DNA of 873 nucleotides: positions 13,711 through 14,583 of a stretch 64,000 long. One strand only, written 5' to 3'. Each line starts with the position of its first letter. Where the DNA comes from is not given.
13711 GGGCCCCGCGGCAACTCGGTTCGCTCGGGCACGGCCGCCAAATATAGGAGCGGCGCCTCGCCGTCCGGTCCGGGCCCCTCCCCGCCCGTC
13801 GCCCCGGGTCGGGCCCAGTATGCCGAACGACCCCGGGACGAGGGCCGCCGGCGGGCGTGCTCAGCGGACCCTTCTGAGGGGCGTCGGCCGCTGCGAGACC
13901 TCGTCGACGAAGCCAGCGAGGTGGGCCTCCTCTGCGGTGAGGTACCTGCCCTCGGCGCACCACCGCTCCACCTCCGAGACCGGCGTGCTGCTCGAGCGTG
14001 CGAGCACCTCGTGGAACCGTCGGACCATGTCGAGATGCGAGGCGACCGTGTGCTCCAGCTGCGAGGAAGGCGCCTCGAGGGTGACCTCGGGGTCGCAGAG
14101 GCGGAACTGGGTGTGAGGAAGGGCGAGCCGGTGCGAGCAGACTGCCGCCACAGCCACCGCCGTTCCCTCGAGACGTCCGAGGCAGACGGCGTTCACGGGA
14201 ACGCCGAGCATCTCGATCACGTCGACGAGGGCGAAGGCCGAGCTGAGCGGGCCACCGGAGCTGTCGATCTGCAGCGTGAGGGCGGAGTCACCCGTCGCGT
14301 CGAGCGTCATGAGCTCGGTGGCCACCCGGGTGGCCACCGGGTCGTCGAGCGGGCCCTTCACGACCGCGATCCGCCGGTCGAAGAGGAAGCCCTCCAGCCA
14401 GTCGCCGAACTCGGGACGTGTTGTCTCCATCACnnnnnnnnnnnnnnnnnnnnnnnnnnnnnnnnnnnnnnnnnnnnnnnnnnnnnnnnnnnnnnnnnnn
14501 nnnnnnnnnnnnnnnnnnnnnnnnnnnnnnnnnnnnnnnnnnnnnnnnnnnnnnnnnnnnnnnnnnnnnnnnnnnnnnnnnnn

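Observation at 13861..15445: XRE regulator coupled to a triad-less ClpP paralogue, divergent from an intact clpP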

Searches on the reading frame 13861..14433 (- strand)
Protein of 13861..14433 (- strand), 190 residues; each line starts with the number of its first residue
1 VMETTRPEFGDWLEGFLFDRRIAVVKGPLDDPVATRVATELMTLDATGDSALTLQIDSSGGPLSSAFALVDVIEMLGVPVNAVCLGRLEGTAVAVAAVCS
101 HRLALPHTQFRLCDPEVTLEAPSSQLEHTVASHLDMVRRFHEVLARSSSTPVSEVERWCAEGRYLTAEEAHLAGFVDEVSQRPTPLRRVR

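Call 3: search_protein_families(library=pfam, proteins=[window:13861-14433:-], max_evalue=0.01)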
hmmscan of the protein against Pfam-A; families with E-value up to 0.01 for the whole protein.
window:13861-14433:- (190 aa): 1 family
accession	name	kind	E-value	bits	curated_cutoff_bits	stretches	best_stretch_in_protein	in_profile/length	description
PF00574.28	CLP_protease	-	9.1e-23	81.5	20.2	1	16-181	12-180/182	Clp protease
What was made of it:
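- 13861..14430 (-): Triad-less ClpP paralogue ('dead ClpP'). It is 189 aa from the ATG at 14430; an alternative GTG start at 14433 gives 190 aa. Pfam CLP_protease 81.5 bits (call 3).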

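Call 4: search_protein_families(library=ncbifam, proteins=[window:13861-14433:-], max_evalue=0.01)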
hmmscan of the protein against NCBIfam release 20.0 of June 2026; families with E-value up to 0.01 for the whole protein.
window:13861-14433:- (190 aa): 11 families
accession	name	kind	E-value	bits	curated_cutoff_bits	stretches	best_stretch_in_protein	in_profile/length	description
NF009205.0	PRK12553.1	subfamily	2.3e-23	82.9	228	1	16-181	33-203/211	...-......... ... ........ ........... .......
NF001368.0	PRK00277.1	subfamily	1.5e-19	70.7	249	1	17-182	29-197/203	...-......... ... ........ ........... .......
TIGR00493.1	clpP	equivalog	7.4e-14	51.9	308.6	1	17-181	24-191/192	ATP-dependent Clp endopeptidase proteolytic subunit ClpP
NF011091.0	PRK14514.1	equivalog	1.1e-12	48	361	1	20-182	54-219/221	ATP-dependent Clp endopeptidase proteolytic subunit ClpP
NF011089.0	PRK14512.1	equivalog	4.9e-12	46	251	1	13-182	22-193/200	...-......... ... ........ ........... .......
NF009204.0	PRK12552.1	equivalog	2.1e-10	40.4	263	1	64-182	94-214/225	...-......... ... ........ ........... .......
NF011090.0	PRK14513.1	equivalog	8.8e-10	38.7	347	1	17-181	24-191/201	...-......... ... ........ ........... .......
NF045542.1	Clp_rel_HeadMat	equivalog_domain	1.1e-07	32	120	1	37-179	23-165/165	head maturation protease, ClpP-related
NF009203.0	PRK12551.1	equivalog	2.8e-07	30.4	359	1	17-182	22-190/196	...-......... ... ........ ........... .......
NF004796.0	PRK06144.1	subfamily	0.00033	20.2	272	1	69-180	94-189/262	enoyl-CoA hydratase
NF045540.1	scaf_prot_MCP1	exception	0.00037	19.3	475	1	36-181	19-162/652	ClpP-like prohead protease/major capsid protein fusion protein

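Call 5: search_solved_structures(query=window:13861-14433:-, show_alignments=3, max_evalue=0.001)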
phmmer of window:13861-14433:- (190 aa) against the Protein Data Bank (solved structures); distinct sequences matched with E-value up to 0.001: 104 (the best 60 are shown).
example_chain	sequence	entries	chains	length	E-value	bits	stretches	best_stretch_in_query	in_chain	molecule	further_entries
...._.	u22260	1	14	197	2.3e-19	73.5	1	17-184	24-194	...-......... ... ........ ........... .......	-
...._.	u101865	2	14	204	4.8e-16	62.7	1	17-186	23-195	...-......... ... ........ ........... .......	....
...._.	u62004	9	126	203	1.9e-15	60.8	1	14-186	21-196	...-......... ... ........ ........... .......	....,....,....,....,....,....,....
8ef8_A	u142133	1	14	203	2.6e-15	60.3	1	14-186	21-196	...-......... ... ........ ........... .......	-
6cfd_A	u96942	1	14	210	2.7e-15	60.3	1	17-186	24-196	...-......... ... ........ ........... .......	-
3v5i_A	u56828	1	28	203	3.5e-15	59.9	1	14-181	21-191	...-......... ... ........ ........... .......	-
9irp_A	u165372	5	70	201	3.8e-15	59.8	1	14-181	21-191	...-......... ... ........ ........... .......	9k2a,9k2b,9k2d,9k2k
3qwd_A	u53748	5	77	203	3.9e-15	59.8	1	14-181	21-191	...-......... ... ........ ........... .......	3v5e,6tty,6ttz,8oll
5c90_A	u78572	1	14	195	4.1e-15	59.7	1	14-180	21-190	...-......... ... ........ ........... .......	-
4mxi_A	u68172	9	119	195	4.1e-15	59.7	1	14-180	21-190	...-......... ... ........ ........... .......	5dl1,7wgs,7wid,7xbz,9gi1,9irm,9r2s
8r03_A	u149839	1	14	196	4.2e-15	59.6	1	14-180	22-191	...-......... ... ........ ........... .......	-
9jop_H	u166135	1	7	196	4.2e-15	59.6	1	14-180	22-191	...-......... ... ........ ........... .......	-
3st9_A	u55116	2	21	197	4.3e-15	59.6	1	14-180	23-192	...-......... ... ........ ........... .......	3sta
6dkf_B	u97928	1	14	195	4.3e-15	59.6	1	15-180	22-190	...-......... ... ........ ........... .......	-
8r05_A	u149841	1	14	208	6.2e-15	59.1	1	3-179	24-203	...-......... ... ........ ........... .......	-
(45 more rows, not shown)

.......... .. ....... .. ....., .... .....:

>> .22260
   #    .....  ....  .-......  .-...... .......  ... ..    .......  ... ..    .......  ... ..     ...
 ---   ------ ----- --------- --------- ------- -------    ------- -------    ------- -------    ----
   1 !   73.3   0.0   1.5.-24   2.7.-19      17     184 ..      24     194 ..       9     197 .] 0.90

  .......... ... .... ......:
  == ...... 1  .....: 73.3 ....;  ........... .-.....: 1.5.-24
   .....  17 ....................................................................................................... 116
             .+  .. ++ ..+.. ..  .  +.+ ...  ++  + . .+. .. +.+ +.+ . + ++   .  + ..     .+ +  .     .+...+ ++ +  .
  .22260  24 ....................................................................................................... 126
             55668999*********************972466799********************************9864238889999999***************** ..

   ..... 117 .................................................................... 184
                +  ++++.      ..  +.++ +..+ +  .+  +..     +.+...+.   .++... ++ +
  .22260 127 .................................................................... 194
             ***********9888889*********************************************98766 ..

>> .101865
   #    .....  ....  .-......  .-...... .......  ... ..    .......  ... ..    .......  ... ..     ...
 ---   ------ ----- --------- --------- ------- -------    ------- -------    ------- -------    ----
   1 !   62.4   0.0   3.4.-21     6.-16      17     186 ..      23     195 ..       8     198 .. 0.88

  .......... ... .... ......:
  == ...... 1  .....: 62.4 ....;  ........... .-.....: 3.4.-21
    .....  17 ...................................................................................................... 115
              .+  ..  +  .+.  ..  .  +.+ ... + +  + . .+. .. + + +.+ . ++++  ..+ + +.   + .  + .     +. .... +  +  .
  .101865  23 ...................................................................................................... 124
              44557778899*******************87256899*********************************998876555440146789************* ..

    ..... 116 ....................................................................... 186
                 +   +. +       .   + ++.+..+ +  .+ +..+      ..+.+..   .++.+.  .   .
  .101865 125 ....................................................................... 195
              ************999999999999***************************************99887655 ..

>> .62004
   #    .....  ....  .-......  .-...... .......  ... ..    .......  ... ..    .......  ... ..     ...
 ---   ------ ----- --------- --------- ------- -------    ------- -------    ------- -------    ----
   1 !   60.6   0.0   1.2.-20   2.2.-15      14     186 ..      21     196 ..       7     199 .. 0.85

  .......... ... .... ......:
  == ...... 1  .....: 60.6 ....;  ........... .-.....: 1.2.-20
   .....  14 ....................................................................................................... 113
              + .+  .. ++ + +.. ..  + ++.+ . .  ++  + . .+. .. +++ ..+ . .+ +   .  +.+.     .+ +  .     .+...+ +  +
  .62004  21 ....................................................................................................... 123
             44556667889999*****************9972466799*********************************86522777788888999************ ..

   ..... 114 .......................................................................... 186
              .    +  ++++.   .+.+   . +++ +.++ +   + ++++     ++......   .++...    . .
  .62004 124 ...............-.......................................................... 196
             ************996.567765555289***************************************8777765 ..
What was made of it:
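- On ClpP family (Pfam PF00574 / MEROPS S14 fold): 104 PDB ClpP sequences match at E<=1e-3 (call 5).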

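Call 7: find_homologous_proteins(query=window:13861-14433:-, max_evalue=0.00001)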
Query window:13861-14433:- (190 aa): 155 proteins with E <= 0.00001 among 711 candidates; the best 120 are listed.
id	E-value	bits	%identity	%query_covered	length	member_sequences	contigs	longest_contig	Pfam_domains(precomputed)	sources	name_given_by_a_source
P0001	5.1e-119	413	100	99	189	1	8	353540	PF00574.29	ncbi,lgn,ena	-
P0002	4.2e-106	371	89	99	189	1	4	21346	PF00574.29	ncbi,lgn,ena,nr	ncbi:MAG TPA: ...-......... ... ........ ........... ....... [Acidimicrobiales bacterium]|nr:ATP-dep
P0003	9.3e-78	279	66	99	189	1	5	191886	PF00574.29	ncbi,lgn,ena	-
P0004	1.4e-77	278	65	99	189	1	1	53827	PF00574.29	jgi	jgi:ATP-dependent Clp protease protease subunit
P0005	2.9e-77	277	66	99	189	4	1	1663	PF00574.29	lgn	-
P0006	3.0e-75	270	65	99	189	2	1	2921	PF00574.29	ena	-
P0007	3.9e-73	263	64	100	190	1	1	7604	PF00574.29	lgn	-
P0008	1.2e-72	262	64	99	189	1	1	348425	PF00574.29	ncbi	ncbi:MAG: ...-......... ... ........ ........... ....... [Acidimicrobiales bacterium]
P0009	2.5e-71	258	63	99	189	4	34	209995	PF00574.29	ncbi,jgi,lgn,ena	jgi:ATP-dependent Clp protease protease subunit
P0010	5.3e-71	257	63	99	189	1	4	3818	PF00574.29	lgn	-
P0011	9.8e-71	256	63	99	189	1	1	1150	PF00574.29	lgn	-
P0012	1.3e-70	255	61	99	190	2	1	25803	PF00574.29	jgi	jgi:ATP-dependent Clp protease protease subunit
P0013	1.7e-70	255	63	99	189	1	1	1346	PF00574.29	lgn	-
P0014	4.9e-70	253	61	99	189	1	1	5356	PF00574.29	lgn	-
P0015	5.7e-70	253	65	97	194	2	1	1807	PF00574.29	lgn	-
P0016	7.6e-70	253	63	100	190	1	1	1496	PF00574.29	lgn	-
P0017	8.1e-70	253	62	99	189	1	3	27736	PF00574.29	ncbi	ncbi:MAG: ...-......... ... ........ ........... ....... [Acidimicrobiales bacterium]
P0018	1.1e-68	249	62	99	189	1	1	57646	PF00574.29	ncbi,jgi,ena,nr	ncbi:MAG TPA: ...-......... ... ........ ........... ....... [Acidimicrobiales bacterium]|nr:ATP-dep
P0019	2.4e-68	248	62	99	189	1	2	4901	PF00574.29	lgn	-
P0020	2.8e-68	248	62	99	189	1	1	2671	PF00574.29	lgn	-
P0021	1.8e-67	245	61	99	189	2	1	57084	PF00574.29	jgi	jgi:ATP-dependent Clp protease protease subunit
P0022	5.4e-67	243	61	99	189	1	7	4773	PF00574.29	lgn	-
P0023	5.8e-67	243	60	99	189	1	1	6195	PF00574.29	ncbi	-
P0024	9.0e-67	243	59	99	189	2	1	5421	PF00574.29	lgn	-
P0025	1.7e-65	239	57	99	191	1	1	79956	PF00574.29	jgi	jgi:ATP-dependent Clp protease protease subunit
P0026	7.5e-64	233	58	99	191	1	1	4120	PF00574.29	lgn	-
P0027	1.1e-62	229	58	100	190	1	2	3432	PF00574.29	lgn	-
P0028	1.3e-62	229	57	100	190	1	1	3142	PF00574.29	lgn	-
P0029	4.1e-62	228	59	98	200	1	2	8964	PF00574.29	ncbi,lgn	ncbi:MAG: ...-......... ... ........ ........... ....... [Acidimicrobiales bacterium]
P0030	1.1e-61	226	54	99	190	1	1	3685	PF00574.29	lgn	-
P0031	1.1e-61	226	59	96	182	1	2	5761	PF00574.29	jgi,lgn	jgi:ATP-dependent Clp protease protease subunit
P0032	4.8e-61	224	58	99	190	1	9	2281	PF00574.29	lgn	-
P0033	1.2e-60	223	56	99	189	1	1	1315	PF00574.29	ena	-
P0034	2.2e-57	212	55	99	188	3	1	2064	PF00574.29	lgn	-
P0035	6.5e-57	211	58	95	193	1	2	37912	PF00574.29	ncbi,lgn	ncbi:MAG: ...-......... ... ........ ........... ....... [Acidimicrobiales bacterium]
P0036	1.0e-56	210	59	96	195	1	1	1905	PF00574.29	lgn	-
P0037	1.4e-56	210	53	97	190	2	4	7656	PF00574.29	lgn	-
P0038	1.6e-56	209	55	94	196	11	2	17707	PF00574.29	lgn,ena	-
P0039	1.6e-56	209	54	99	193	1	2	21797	PF00574.29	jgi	jgi:ATP-dependent Clp protease protease subunit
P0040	5.2e-56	208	54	98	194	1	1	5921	PF00574.29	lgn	-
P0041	5.7e-56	208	54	95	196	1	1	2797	PF00574.29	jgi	jgi:ATP-dependent Clp protease protease subunit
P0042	5.7e-56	208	54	95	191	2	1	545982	PF00574.29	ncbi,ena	-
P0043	1.6e-55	206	54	98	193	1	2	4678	PF00574.29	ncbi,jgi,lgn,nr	ncbi:MAG TPA: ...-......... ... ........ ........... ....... [Acidimicrobiales bacterium]|jgi:ATP-de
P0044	1.9e-55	206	56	95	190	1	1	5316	PF00574.29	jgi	jgi:ATP-dependent Clp protease protease subunit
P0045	2.8e-55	205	55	95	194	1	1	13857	PF00574.29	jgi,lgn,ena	-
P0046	3.6e-55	205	55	93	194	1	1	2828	PF00574.29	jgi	jgi:ATP-dependent Clp protease, protease subunit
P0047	5.5e-55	204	56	89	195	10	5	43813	PF00574.29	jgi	-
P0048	6.2e-55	204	55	94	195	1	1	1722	PF00574.29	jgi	jgi:ATP-dependent Clp protease, protease subunit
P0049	1.1e-54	203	56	95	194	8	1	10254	PF00574.29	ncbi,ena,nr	ncbi:MAG TPA: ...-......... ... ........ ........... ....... [Acidimicrobiales bacterium]|nr:ATP-dep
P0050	4.1e-54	201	54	95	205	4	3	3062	PF00574.29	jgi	jgi:ATP-dependent Clp protease protease subunit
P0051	4.7e-54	201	54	94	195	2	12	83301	PF00574.29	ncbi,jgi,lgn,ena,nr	ncbi:MAG: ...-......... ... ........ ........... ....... [Actinomycetota bacterium]|jgi:ATP-dependen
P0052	6.8e-54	201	54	94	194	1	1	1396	PF00574.29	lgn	-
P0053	4.0e-53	198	55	95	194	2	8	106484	PF00574.29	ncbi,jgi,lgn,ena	ncbi:MAG: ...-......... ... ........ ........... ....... [Acidimicrobiales bacterium]|jgi:ATP-depend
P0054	4.1e-53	198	54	95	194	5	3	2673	PF00574.29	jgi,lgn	jgi:ATP-dependent Clp protease protease subunit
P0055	8.9e-53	197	54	94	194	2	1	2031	PF00574.29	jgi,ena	-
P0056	1.6e-52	196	52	95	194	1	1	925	PF00574.29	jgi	jgi:ATP-dependent Clp protease, protease subunit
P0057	3.1e-52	195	55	93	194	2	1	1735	PF00574.29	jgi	jgi:ATP-dependent Clp protease protease subunit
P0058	7.5e-52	194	54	93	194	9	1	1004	PF00574.29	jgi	jgi:ATP-dependent Clp protease protease subunit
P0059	2.5e-51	192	55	93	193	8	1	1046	PF00574.29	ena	-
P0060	5.8e-51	191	53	91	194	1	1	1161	PF00574.29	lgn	-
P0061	1.1e-50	190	54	95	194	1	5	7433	PF00574.29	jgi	jgi:ATP-dependent Clp protease protease subunit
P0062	1.4e-50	190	53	93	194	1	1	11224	PF00574.29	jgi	jgi:ATP-dependent Clp protease, protease subunit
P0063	2.0e-50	189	52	95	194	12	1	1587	PF00574.29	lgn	-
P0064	1.2e-49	187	53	95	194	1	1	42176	PF00574.29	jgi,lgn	jgi:ATP-dependent Clp protease protease subunit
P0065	2.1e-48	183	51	93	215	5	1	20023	PF00574.29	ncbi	-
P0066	2.5e-48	183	47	96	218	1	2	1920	PF00574.29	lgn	-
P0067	3.7e-46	176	50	90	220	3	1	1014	PF00574.29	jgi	jgi:ATP-dependent Clp protease protease subunit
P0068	4.0e-46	175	49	92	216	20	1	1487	PF00574.29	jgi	jgi:ATP-dependent Clp protease protease subunit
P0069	1.3e-45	174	48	95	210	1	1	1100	PF00574.29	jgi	jgi:ATP-dependent Clp protease, protease subunit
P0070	3.9e-45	172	50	93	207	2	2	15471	PF00574.29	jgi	-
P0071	8.9e-45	171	47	90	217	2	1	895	PF00574.29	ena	-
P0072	1.4e-44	170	50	91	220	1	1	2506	PF00574.29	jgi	-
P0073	1.5e-44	170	48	96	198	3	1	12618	PF00574.29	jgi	jgi:ATP-dependent Clp protease protease subunit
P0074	1.5e-44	170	46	96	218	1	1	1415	PF00574.29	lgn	-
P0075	2.0e-44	170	49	91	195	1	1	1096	PF00574.29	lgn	-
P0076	2.1e-44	170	45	94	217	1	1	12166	PF00574.29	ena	-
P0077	2.3e-44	170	48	95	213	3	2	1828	PF00574.29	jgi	-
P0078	7.8e-44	168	47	90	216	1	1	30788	PF00574.29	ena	-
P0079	8.2e-44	168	48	91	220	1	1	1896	PF00574.29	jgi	jgi:ATP-dependent Clp protease, protease subunit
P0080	1.1e-43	168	48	92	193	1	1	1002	PF00574.29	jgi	jgi:ATP-dependent Clp protease protease subunit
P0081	1.4e-43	167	49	91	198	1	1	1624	PF00574.29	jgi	-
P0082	2.0e-43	167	47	91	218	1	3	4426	PF00574.29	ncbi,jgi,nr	ncbi:MAG TPA: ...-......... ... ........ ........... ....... [Acidimicrobiales bacterium]|jgi:ATP-de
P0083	7.7e-43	165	49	92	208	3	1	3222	PF00574.29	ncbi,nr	ncbi:MAG TPA: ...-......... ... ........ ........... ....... [Acidimicrobiales bacterium]|nr:ATP-dep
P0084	8.0e-43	165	45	96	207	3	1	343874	PF00574.29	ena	-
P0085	1.2e-42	164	47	91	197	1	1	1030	PF00574.29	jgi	jgi:ATP-dependent Clp protease protease subunit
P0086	1.3e-42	164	49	89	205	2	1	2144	PF00574.29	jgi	-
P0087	1.9e-42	163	46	93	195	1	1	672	PF00574.29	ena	-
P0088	2.3e-42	163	49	95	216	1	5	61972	PF00574.29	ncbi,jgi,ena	ncbi:MAG: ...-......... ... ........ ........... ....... [Acidimicrobiales bacterium]|jgi:ATP-depend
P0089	2.4e-42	163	47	91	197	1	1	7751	PF00574.29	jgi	jgi:ATP-dependent Clp protease protease subunit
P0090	5.2e-42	162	44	96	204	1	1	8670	PF00574.29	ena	-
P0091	5.7e-42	162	46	94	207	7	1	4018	PF00574.29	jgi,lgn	jgi:ATP-dependent Clp protease protease subunit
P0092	2.4e-41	160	48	95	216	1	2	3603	PF00574.29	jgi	jgi:ATP-dependent Clp protease protease subunit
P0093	2.4e-41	160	48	93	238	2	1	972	PF00574.29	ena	-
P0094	3.5e-41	159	49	90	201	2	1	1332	PF00574.29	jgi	jgi:ATP-dependent Clp protease, protease subunit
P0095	7.2e-41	158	44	96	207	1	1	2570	PF00574.29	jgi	-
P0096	9.8e-41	158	45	92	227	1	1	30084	PF00574.29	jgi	jgi:ATP-dependent Clp protease protease subunit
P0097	1.9e-40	157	44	93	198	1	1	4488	PF00574.29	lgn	-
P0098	3.0e-40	156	48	89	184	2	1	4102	PF00574.29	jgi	jgi:ATP-dependent Clp protease protease subunit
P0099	4.7e-40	156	48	90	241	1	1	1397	PF00574.29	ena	-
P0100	1.3e-39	154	44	94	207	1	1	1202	PF00574.29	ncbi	-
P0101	4.0e-39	153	46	91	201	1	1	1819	PF00574.29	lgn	-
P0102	4.6e-39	152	43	92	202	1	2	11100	PF00574.29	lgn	-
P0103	5.8e-39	152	45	92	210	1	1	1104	PF00574.29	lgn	-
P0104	7.0e-39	152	46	90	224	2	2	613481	PF00574.29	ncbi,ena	-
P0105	9.4e-39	151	46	95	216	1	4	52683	PF00574.29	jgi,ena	jgi:ATP-dependent Clp protease protease subunit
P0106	1.0e-38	151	46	94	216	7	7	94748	PF00574.29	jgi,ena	jgi:ATP-dependent Clp protease protease subunit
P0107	4.0e-38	149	43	96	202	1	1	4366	PF00574.29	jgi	jgi:ATP-dependent Clp protease protease subunit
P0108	6.7e-38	149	47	90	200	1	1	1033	PF00574.29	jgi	jgi:ATP-dependent Clp protease protease subunit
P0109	7.7e-38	148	44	91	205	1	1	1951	PF00574.29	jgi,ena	jgi:ATP-dependent Clp protease protease subunit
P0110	7.8e-38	148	45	91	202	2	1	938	PF00574.29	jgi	jgi:ATP-dependent Clp protease protease subunit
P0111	1.3e-37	148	46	89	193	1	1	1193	PF00574.29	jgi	jgi:ATP-dependent Clp protease protease subunit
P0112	2.0e-37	147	46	89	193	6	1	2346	PF00574.29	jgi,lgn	jgi:ATP-dependent Clp protease protease subunit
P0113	5.7e-37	146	47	86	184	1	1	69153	PF00574.29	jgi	jgi:ATP-dependent Clp protease protease subunit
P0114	7.4e-37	145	41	94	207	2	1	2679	PF00574.29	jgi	jgi:ATP-dependent Clp protease, protease subunit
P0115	9.1e-37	145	42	95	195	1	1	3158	PF00574.29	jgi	jgi:ATP-dependent Clp protease protease subunit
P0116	1.3e-36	144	44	93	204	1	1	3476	PF00574.29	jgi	jgi:ATP-dependent Clp protease, protease subunit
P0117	1.8e-36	144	44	91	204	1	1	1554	PF00574.29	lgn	-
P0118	1.9e-36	144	44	89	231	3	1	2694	PF00574.29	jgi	jgi:ATP-dependent Clp protease, protease subunit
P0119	4.9e-36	143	46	91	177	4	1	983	PF00574.29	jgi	jgi:ATP-dependent Clp protease, protease subunit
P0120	7.1e-36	142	45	92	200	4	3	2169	PF00574.29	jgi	jgi:ATP-dependent Clp protease, protease subunit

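Call 8: find_encoding_contigs(protein=window:13861-14433:-, flank=10000, max_places=6)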
Protein window:13861-14433:- (190 aa): no gene with exactly this product is on record in the collection.
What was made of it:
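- Tried and rejected: Exact look-up of the 190-aa GTG-start protein found nothing (call 8).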
